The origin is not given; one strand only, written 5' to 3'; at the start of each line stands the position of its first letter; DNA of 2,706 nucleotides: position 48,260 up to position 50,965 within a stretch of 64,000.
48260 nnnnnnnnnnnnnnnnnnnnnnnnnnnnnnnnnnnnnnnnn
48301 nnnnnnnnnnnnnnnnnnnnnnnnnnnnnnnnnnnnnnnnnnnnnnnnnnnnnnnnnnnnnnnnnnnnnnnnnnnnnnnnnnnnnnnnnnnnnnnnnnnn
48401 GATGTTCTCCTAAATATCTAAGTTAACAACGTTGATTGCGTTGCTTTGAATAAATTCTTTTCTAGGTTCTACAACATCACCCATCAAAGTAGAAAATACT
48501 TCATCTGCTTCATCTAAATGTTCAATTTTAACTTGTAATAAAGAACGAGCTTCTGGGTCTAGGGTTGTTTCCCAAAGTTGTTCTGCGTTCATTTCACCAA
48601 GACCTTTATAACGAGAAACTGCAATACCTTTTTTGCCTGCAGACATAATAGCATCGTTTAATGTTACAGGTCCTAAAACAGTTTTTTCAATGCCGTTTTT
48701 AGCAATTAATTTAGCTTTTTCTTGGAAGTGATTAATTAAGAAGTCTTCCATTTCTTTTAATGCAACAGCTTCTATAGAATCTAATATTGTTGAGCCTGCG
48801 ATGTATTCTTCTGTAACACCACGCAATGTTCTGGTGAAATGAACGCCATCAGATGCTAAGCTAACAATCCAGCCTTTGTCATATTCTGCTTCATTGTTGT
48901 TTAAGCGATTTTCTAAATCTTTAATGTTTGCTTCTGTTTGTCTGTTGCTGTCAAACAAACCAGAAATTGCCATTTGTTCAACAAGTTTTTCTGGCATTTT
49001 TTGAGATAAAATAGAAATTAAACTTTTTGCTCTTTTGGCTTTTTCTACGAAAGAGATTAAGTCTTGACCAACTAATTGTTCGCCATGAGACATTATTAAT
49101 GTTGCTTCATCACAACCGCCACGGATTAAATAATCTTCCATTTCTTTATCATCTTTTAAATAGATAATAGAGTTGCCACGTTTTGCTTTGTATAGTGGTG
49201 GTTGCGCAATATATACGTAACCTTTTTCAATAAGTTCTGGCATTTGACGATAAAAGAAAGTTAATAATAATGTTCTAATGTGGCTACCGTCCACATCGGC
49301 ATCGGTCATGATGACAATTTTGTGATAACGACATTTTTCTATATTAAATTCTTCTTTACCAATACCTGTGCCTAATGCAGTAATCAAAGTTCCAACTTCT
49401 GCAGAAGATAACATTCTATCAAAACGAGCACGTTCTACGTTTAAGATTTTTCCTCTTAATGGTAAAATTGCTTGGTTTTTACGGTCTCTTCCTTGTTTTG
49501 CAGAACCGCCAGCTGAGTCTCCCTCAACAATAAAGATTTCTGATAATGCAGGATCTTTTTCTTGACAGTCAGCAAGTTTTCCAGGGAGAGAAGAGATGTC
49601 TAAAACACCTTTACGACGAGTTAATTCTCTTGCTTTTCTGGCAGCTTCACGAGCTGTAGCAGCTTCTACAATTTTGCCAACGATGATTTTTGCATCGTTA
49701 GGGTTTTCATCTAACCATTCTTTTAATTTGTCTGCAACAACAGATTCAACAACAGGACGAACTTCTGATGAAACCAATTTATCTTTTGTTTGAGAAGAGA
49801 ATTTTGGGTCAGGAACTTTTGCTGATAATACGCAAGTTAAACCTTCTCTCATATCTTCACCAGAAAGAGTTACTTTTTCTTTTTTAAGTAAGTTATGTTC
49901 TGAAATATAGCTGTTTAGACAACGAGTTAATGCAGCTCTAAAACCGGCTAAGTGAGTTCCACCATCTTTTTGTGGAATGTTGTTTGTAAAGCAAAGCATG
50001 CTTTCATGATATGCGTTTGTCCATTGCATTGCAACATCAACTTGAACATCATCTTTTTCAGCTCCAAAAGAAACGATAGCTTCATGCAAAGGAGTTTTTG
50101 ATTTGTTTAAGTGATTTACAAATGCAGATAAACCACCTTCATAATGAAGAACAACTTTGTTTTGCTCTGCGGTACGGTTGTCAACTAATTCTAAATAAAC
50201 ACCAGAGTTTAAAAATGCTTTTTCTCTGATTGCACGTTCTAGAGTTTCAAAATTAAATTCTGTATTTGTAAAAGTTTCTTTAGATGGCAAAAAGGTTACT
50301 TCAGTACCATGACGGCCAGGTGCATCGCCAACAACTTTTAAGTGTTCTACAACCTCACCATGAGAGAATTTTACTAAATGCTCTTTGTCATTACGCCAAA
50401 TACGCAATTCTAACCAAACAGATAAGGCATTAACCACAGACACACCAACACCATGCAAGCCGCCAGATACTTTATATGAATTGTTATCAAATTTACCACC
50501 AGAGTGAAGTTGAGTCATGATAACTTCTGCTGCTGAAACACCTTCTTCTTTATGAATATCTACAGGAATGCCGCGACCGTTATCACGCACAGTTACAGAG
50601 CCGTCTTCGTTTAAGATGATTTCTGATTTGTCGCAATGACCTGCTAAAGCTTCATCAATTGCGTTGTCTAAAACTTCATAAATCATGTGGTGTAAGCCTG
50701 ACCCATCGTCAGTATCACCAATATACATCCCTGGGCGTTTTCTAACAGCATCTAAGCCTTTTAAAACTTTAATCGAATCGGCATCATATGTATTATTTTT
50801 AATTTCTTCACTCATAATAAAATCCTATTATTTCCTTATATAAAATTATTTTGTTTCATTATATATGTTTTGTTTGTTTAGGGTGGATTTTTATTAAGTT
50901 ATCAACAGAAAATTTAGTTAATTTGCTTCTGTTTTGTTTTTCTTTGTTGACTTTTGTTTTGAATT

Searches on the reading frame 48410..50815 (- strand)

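Call 76: search_protein_families(library=pfam, max_evalue=0.001, proteins=[window:48410-50815:-])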
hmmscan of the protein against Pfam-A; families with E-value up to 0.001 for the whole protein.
window:48410-50815:- (801 aa): 5 families
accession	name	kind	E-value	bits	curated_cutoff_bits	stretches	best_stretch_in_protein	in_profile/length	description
PF00204.31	DNA_gyraseB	-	1e-62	211.1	27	1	228-397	1-172/173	DNA gyrase B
PF00986.26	DNA_gyraseB_C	-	1.5e-29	102.4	29.8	1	728-790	1-63/63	DNA gyrase B subunit, carboxyl terminus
PF01751.28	Toprim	-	5.7e-21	74.9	23.1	1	426-538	1-95/96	Toprim domain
PF02518.31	HATPase_c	-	3.6e-17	63.3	26.4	1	37-175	2-105/111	Histidine kinase-, DNA gyrase B-, and HSP90-like ATPase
PF21249.2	GyrB_hook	-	0.00019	21.4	23.7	1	540-564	1-25/29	GyrB, hook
